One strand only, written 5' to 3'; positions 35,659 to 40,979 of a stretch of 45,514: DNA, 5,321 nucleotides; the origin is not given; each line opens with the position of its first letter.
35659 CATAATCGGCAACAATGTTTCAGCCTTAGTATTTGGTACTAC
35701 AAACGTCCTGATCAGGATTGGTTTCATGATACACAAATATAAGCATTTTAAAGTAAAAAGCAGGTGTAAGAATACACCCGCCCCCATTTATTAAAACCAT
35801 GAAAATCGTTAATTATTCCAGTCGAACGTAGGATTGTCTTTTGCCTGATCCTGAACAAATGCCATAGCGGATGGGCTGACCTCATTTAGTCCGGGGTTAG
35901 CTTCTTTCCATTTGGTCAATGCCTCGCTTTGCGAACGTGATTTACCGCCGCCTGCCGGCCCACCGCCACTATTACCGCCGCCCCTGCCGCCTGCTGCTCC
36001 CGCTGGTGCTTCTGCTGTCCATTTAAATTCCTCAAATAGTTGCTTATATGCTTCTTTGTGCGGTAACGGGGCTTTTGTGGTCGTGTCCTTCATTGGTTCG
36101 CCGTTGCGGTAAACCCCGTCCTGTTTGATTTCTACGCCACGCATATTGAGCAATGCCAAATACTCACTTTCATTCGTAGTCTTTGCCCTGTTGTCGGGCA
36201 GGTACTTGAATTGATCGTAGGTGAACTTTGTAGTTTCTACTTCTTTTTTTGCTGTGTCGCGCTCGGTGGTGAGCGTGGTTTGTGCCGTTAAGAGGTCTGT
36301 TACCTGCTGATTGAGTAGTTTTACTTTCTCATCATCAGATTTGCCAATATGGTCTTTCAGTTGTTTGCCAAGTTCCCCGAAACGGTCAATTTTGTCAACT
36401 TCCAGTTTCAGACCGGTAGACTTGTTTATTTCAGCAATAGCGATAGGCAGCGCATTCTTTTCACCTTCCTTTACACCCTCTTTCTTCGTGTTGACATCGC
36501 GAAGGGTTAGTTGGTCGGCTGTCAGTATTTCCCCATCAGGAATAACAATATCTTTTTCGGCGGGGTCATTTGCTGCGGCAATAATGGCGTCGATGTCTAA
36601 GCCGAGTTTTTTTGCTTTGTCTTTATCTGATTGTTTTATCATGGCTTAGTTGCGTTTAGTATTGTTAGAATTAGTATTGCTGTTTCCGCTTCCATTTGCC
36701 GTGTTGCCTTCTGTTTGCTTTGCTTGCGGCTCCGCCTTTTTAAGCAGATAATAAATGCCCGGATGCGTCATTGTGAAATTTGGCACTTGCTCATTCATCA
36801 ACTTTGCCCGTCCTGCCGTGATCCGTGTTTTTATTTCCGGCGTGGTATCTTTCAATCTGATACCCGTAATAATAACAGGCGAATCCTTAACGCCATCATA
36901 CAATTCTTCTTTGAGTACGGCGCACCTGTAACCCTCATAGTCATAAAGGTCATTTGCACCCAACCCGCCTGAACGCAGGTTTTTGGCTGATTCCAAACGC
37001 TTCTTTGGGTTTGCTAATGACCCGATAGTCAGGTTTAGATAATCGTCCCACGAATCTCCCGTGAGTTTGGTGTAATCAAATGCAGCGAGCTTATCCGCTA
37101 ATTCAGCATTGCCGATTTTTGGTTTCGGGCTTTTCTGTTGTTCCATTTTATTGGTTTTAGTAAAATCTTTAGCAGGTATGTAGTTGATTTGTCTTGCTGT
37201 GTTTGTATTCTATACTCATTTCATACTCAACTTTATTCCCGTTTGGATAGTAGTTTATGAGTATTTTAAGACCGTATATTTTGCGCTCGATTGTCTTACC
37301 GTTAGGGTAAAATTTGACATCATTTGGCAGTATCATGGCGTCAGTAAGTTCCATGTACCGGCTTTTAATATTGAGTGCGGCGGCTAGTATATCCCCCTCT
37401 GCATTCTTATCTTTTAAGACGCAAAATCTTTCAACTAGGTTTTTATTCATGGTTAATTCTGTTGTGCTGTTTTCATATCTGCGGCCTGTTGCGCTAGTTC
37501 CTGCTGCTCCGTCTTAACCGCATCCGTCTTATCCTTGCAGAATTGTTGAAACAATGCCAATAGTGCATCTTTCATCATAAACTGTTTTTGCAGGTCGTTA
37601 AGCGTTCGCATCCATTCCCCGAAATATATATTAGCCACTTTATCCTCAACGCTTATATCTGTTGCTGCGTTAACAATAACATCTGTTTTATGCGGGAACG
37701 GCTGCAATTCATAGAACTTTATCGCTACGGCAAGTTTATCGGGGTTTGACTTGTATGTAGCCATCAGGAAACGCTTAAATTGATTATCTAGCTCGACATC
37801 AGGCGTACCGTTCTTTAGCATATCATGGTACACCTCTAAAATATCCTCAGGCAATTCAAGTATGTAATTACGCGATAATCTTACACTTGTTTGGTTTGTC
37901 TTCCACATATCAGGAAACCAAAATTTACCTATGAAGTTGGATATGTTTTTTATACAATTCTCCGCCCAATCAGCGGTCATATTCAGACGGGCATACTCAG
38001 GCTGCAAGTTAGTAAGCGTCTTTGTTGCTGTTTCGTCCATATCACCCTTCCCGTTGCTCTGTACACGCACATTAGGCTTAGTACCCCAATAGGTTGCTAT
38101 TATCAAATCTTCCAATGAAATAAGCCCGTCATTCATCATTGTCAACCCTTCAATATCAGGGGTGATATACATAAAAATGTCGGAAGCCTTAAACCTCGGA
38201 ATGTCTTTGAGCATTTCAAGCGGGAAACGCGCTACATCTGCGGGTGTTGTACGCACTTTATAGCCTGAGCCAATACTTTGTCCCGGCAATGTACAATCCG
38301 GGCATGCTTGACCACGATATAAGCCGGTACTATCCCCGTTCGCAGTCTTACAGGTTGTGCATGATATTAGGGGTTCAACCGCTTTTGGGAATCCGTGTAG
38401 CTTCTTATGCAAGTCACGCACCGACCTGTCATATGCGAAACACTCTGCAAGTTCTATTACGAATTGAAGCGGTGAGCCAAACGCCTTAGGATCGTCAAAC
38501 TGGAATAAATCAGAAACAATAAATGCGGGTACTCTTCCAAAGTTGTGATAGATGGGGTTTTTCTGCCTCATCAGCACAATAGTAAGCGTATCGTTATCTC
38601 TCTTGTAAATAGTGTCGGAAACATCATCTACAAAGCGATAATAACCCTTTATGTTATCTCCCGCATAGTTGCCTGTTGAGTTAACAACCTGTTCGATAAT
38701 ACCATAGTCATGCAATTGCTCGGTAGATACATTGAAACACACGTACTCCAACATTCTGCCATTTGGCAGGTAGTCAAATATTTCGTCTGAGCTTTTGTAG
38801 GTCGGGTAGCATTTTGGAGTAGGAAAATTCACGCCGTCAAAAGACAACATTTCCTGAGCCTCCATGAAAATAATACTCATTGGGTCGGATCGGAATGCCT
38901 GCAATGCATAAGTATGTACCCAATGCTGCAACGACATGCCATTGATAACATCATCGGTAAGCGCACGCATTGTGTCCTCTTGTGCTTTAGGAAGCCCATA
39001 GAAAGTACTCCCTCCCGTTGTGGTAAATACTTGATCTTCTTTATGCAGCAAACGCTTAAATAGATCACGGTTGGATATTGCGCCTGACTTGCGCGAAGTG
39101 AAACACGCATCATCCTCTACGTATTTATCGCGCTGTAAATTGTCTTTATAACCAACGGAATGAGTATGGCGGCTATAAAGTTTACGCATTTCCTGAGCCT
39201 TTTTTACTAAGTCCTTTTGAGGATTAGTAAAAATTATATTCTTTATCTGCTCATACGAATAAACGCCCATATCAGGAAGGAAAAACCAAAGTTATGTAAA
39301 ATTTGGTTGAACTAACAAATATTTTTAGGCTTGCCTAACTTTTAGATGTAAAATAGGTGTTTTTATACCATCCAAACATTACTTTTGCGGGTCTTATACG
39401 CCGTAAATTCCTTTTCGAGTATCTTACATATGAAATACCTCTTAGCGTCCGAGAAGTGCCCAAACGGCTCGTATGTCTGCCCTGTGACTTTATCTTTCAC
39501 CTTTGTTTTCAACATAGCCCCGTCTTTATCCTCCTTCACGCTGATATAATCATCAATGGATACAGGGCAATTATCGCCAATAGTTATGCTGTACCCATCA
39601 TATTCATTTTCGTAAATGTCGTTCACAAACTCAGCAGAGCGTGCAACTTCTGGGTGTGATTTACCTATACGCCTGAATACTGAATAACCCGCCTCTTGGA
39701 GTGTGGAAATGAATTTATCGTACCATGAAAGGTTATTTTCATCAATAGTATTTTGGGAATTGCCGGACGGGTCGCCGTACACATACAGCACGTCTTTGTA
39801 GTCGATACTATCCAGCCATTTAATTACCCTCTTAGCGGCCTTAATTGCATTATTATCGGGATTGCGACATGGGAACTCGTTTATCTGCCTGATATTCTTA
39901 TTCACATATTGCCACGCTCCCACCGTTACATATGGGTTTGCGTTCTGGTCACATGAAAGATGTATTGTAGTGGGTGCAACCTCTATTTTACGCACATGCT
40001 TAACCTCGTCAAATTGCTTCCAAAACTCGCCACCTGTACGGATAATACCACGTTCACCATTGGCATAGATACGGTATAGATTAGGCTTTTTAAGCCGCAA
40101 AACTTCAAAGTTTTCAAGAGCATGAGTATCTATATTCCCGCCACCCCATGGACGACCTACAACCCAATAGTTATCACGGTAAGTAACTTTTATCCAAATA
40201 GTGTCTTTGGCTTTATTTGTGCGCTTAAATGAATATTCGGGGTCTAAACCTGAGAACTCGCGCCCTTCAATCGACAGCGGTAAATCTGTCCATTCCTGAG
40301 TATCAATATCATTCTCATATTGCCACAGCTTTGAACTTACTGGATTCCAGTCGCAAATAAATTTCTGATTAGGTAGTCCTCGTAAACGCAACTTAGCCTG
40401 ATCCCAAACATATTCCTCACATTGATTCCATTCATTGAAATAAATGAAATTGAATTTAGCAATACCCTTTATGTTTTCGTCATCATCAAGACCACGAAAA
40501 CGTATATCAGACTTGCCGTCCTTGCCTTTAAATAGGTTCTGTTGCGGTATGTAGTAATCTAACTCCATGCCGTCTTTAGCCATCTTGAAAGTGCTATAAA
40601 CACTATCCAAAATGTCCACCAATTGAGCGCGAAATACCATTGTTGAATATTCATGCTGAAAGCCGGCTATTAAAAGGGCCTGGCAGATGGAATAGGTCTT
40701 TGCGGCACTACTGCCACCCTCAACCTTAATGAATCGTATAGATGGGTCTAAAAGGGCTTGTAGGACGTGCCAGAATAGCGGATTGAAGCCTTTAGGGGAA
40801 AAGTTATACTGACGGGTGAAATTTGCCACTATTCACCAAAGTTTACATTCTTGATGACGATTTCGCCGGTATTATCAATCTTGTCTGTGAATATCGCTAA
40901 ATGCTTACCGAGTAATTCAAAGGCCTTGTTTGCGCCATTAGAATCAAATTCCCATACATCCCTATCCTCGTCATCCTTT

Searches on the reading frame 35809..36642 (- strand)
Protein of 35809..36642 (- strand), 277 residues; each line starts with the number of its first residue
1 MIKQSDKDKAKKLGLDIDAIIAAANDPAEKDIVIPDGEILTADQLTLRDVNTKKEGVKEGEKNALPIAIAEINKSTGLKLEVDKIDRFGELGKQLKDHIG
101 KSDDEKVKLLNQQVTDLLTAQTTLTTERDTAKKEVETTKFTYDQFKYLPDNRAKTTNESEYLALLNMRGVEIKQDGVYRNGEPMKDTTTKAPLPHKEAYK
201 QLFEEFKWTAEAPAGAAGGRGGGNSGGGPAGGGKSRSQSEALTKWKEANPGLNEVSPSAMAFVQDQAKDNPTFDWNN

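Call 48: search_protein_families(library=phrogs, proteins=[window:35809-36642:-], max_evalue=0.00001)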
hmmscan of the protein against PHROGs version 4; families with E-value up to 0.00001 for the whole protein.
window:35809-36642:- (277 aa): 1 family
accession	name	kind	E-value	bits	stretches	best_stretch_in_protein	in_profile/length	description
phrog_30432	-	unknown function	1.7e-08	35.1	1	61-271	64-268/272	-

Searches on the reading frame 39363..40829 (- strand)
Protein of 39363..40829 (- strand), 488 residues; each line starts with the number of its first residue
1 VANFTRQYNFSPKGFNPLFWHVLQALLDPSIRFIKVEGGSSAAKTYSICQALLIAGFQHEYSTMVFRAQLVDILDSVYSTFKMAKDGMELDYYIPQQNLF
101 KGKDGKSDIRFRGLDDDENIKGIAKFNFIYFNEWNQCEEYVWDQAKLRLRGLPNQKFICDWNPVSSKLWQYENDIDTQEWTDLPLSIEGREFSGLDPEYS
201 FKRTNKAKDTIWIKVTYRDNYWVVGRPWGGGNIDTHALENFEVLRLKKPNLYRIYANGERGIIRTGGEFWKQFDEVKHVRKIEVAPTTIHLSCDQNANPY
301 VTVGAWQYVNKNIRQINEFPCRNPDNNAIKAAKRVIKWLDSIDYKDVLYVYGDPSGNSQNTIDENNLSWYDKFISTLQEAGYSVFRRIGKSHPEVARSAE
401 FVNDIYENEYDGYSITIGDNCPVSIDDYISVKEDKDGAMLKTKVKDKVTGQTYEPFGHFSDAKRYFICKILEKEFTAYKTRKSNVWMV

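Call 48: search_protein_families(library=phrogs, proteins=[window:39363-40829:-], max_evalue=0.00001)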
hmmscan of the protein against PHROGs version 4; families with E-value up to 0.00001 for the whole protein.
window:39363-40829:- (488 aa): 1 family
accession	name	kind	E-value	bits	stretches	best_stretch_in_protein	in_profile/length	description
phrog_3717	-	head and packaging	2.3e-19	70.9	1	32-173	24-174/277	terminase large subunit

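Call 49: search_dna_similar(query=window:39363-40829:-, collection=phages, mode=protein, max_rows=15)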
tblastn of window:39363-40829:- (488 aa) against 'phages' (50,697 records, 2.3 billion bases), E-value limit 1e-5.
Records with a match: 52; places in all: 52; records where one place covers at least 80% of the query: 13.
Best place of each record, by identity: <60% 52.
By first word of the organism name: Clostridium 34; Flavobacterium 11; Bacillus 3; Bacteriophage 1; Pseudanabaena 1; Fusobacterium 1; Bacteroides 1.
By host as written in the record: Clostridium sporogenes ATCC-15579 30; Flavobacterium sp. LMO8 5; - 2; Bacillus cereus 2; Clostridium sporogenes 2; Pseudanabaena sp. 1; Flavobacterium psychrophilum 1; Flavobacterium psychrophilum F026 1; and 8 more.
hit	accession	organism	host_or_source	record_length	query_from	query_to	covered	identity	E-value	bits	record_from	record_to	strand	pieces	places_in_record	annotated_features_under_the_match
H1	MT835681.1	Bacteriophage sp.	human fecal samples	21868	10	475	95%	38.5%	2e-86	295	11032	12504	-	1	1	record has no annotation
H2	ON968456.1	Pseudanabaena phage Pan5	Pseudanabaena sp.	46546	15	482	96%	34.1%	1e-61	223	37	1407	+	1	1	terminase large subunit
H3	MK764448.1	Flavobacterium phage FPSV-S27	Flavobacterium psychrophilum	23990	10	484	97%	31.4%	1e-57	212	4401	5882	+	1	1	PBSX family terminase large subunit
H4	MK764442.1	Flavobacterium phage FPSV-S1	Flavobacterium psychrophilum F026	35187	10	484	97%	31.4%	1e-57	212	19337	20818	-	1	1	PBSX family terminase large subunit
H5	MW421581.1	Flavobacterium phage FPSV-S4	Flavobacterium psychrophilum strain ...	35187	10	484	97%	31.4%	1e-57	212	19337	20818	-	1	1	record has no annotation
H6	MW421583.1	Flavobacterium phage FPSV-F8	Flavobacterium psychrophilum strain ...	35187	10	484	97%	31.4%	1e-57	212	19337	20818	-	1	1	record has no annotation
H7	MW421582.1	Flavobacterium phage FPSV-S8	Flavobacterium psychrophilum strain ...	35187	10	484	97%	31.4%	1e-57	212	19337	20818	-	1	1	record has no annotation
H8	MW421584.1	Flavobacterium phage FPSV-D3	Flavobacterium psychrophilum strain ...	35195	10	484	97%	31.4%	1e-57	212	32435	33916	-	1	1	record has no annotation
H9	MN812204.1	Flavobacterium phage vB_FspM_lotta8-2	Flavobacterium sp. LMO8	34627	10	485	98%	30.8%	4e-49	187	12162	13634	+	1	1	terminase large subunit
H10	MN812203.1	Flavobacterium phage vB_FspM_lotta8-1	Flavobacterium sp. LMO8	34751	10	485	98%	30.8%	6e-49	186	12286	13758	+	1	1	terminase large subunit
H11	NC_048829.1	Flavobacterium phage vB_FspM_lotta8-1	Flavobacterium sp. LMO8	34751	10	485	98%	30.8%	6e-49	186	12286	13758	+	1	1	terminase large subunit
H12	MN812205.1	Flavobacterium phage vB_FspM_pippi8-1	Flavobacterium sp. LMO8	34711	10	478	96%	30.6%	5e-49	186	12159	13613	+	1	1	terminase large subunit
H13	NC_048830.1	Flavobacterium phage vB_FspM_pippi8-1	Flavobacterium sp. LMO8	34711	10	478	96%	30.6%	5e-49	186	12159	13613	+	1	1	terminase large subunit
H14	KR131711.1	Fusobacterium phage Funu2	Fusobacterium nucleatum 7_1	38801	32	292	53%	25.9%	3e-7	59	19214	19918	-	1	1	terminase large subunit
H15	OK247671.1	Clostridium phage vB_CpeS_BG3P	Clostridium perfringens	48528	11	259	51%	26.1%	4e-8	62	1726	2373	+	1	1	putative terminase large subunit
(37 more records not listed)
